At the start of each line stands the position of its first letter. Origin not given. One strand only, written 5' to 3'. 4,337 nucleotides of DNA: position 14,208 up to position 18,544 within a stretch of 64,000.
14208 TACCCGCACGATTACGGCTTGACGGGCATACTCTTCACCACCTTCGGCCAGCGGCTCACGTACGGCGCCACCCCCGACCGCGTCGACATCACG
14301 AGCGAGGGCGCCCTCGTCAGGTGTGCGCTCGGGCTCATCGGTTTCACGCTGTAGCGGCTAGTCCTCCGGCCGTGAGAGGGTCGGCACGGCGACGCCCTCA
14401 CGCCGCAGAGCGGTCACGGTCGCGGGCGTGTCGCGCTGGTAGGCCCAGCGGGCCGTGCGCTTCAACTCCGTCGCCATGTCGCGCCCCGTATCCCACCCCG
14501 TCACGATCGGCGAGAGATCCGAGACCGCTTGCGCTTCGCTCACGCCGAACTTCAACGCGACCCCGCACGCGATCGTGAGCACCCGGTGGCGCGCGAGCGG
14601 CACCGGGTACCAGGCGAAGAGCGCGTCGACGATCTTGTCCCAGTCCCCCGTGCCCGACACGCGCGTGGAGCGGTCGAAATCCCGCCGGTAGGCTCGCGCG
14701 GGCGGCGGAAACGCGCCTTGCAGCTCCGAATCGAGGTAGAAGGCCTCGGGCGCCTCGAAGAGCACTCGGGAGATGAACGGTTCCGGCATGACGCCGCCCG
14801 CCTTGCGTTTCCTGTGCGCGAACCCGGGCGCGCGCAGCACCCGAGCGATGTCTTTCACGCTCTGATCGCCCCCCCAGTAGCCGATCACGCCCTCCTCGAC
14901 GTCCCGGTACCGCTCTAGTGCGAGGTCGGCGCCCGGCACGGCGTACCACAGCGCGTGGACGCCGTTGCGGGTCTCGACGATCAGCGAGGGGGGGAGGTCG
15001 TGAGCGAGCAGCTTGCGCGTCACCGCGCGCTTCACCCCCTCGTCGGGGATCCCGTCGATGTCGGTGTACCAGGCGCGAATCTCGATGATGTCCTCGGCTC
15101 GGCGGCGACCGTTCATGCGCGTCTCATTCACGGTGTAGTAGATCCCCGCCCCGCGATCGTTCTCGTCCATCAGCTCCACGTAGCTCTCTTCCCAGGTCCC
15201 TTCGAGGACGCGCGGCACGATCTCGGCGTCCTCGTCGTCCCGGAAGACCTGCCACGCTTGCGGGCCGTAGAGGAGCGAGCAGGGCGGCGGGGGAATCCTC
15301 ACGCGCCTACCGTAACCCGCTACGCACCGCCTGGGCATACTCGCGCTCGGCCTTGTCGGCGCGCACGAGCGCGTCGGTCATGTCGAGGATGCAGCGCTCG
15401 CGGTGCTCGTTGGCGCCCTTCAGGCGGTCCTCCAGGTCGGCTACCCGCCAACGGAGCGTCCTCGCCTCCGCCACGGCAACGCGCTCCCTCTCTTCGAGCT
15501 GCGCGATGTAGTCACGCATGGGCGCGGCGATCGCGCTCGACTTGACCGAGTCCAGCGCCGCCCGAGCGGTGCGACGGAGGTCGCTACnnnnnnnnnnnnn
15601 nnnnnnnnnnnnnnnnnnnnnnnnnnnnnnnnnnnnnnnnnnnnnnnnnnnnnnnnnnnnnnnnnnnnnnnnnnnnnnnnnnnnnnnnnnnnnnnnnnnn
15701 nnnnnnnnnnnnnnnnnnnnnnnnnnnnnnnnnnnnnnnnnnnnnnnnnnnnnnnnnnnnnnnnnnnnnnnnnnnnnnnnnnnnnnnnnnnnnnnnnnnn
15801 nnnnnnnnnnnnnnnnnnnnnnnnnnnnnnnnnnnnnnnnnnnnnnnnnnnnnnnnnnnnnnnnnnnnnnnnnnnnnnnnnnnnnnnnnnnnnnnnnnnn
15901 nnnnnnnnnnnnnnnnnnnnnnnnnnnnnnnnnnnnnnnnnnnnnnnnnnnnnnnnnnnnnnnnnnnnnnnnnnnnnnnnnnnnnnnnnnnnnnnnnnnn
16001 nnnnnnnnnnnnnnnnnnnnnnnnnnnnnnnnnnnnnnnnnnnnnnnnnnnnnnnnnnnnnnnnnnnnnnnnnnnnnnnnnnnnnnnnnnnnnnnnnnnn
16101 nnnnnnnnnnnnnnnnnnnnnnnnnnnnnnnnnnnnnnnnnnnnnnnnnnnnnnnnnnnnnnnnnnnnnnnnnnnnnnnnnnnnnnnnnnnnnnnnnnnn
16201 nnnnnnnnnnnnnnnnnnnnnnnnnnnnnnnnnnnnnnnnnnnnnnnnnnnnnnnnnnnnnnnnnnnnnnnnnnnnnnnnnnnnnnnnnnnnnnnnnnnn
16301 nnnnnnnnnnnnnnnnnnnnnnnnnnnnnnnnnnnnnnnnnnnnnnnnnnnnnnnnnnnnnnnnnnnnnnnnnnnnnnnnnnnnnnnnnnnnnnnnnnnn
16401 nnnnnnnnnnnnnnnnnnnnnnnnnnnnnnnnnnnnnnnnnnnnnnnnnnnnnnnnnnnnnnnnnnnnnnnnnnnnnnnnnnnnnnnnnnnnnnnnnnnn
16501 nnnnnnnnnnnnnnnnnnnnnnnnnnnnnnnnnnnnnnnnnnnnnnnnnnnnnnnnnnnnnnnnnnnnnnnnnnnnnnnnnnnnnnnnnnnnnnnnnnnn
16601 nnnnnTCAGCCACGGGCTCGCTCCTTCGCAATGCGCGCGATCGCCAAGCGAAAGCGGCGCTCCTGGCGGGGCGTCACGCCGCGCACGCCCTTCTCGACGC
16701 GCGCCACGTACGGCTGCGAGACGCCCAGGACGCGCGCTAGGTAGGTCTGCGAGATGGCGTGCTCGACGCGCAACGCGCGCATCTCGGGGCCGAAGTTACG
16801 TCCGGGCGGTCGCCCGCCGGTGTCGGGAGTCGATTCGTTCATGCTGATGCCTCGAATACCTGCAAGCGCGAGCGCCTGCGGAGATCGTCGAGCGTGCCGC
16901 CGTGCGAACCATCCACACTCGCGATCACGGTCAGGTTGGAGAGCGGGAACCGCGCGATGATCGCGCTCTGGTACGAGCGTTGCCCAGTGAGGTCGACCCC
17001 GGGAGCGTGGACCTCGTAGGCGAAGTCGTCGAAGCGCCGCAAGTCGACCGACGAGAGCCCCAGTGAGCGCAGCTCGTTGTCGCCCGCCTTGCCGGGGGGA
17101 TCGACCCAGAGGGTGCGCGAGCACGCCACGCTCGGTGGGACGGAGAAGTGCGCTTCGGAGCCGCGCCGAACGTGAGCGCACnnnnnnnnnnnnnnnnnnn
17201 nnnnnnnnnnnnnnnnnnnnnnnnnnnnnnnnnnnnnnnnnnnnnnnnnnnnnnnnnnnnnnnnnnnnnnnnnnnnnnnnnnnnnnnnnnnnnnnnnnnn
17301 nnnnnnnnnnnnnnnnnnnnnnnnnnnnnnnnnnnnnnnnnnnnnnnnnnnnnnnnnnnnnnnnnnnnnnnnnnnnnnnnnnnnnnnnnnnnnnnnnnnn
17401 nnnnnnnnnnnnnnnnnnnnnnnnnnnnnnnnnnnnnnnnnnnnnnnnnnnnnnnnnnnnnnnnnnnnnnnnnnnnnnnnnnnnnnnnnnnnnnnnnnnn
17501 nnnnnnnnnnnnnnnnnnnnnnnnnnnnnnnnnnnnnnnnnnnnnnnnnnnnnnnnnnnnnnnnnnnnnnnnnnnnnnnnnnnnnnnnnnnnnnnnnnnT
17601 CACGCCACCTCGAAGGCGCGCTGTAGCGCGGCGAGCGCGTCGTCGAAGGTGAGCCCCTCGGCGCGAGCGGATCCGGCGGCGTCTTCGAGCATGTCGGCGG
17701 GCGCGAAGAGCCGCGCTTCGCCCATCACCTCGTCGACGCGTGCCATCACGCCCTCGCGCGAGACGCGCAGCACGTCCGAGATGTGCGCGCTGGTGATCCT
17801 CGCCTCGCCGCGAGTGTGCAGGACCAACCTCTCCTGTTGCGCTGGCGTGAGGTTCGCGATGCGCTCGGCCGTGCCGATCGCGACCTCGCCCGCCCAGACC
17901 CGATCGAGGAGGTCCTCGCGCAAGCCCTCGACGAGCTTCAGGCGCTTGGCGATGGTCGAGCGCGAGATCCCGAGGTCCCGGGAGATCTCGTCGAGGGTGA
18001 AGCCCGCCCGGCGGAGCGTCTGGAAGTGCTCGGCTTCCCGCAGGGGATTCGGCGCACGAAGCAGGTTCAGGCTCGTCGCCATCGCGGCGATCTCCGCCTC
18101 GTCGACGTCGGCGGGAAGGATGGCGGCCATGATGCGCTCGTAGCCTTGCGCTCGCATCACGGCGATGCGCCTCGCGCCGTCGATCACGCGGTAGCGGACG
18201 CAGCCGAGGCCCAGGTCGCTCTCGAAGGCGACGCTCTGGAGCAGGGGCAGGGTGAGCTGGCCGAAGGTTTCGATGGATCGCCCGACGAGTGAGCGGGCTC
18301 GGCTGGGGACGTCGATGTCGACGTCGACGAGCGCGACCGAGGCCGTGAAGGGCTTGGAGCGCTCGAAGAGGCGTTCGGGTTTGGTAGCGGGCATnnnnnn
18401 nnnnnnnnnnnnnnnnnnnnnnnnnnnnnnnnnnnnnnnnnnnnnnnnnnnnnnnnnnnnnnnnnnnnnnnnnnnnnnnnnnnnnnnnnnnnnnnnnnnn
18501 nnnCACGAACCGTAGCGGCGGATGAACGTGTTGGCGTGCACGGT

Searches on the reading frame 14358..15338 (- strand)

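Call 17: search_protein_families(library=pfam, proteins=[window:14358-15338:-], max_evalue=0.01)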
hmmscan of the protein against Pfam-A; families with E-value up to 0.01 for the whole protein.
window:14358-15338:- (326 aa): 1 family
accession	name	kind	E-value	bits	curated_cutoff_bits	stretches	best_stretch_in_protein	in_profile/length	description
PF16793.10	RepB_primase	-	6.6e-12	46.1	24.3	1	56-185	25-157/186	RepB DNA-primase N-terminal domain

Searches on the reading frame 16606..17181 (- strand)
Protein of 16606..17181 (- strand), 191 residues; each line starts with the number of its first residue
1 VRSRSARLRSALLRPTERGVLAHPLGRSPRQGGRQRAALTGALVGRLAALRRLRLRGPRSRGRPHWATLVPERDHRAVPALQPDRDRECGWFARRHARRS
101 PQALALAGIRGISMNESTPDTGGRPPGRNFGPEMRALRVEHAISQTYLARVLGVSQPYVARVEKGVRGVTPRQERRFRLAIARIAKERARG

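Call 57: search_protein_families(library=pfam, proteins=[window:16606-17181:-], max_evalue=0.05)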
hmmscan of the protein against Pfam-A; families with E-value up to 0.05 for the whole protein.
window:16606-17181:- (191 aa): 2 families
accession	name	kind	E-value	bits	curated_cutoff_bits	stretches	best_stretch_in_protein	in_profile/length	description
PF01381.28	HTH_3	-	7.3e-08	32.8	23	1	134-171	1-38/55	Helix-turn-helix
PF13560.12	HTH_31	-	2.3e-06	28.3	27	1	130-172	2-45/64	Helix-turn-helix domain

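Call 78: search_protein_families(library=phrogs, proteins=[window:16606-17181:-], max_evalue=0.001)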
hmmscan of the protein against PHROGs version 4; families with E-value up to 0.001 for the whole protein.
window:16606-17181:- (191 aa): 5 families
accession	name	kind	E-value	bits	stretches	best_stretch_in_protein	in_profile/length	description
phrog_6831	-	transcription regulation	0.00016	22.6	1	142-173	18-48/68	transcriptional regulator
phrog_2104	-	unknown function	0.00026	22.2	1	133-167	43-77/103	-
phrog_7241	-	transcription regulation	0.00029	21.9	1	134-177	66-107/122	transcriptional regulator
phrog_5823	-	transcription regulation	0.00052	20.3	1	129-168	6-45/404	transcriptional regulator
phrog_8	-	transcription regulation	0.00056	20.4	1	135-174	82-119/346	transcriptional regulator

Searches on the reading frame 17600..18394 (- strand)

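Call 17: search_protein_families(library=pfam, proteins=[window:17600-18394:-], max_evalue=0.01)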
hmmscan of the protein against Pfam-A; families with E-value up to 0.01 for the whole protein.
window:17600-18394:- (264 aa): 14 families
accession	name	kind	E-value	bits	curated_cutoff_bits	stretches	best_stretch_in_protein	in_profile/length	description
PF17762.8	HTH_ParB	-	3.7e-07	30.7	22.6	1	116-191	4-80/102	ParB HTH domain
PF04545.22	Sigma70_r4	-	4e-06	26.7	24.1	0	130-152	19-41/50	Sigma-70, region 4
PF07506.17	RepB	-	4e-05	24.2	30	1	120-191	10-86/185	RepB plasmid partitioning protein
PF13404.12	HTH_AsnC-type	-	7.3e-05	22.9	27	0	135-153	21-39/42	AsnC-type helix-turn-helix domain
PF13412.12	HTH_24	-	0.00016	21.6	21.9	0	133-153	19-39/48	Winged helix-turn-helix DNA-binding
PF07638.17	Sigma70_ECF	-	0.0003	21.2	21.1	1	98-155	119-175/185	ECF sigma factor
PF08279.18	HTH_11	-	0.00034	20.9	25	1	127-156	9-40/55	HTH domain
PF02954.25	HTH_8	-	0.00038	20.6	22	1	125-153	12-40/42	Bacterial regulatory protein, Fis family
PF13384.12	HTH_23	-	0.00039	20.6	24.6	1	127-155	13-41/50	Homeodomain-like domain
PF08281.18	Sigma70_r4_2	-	0.00092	19.3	25.7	0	130-153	25-48/54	Sigma-70, region 4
PF13936.12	HTH_38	-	0.0039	17.3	27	0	122-153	11-42/44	Helix-turn-helix domain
PF12840.13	HTH_20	-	0.0045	17.4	27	0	124-153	10-40/51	Helix-turn-helix domain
PF12802.13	MarR_2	-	0.0055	17.3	27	0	189-221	8-42/61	MarR family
PF20432.4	Xre-like-HTH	-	0.0097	16.6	25.8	0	126-156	17-48/63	Antitoxin Xre-like helix-turn-helix domain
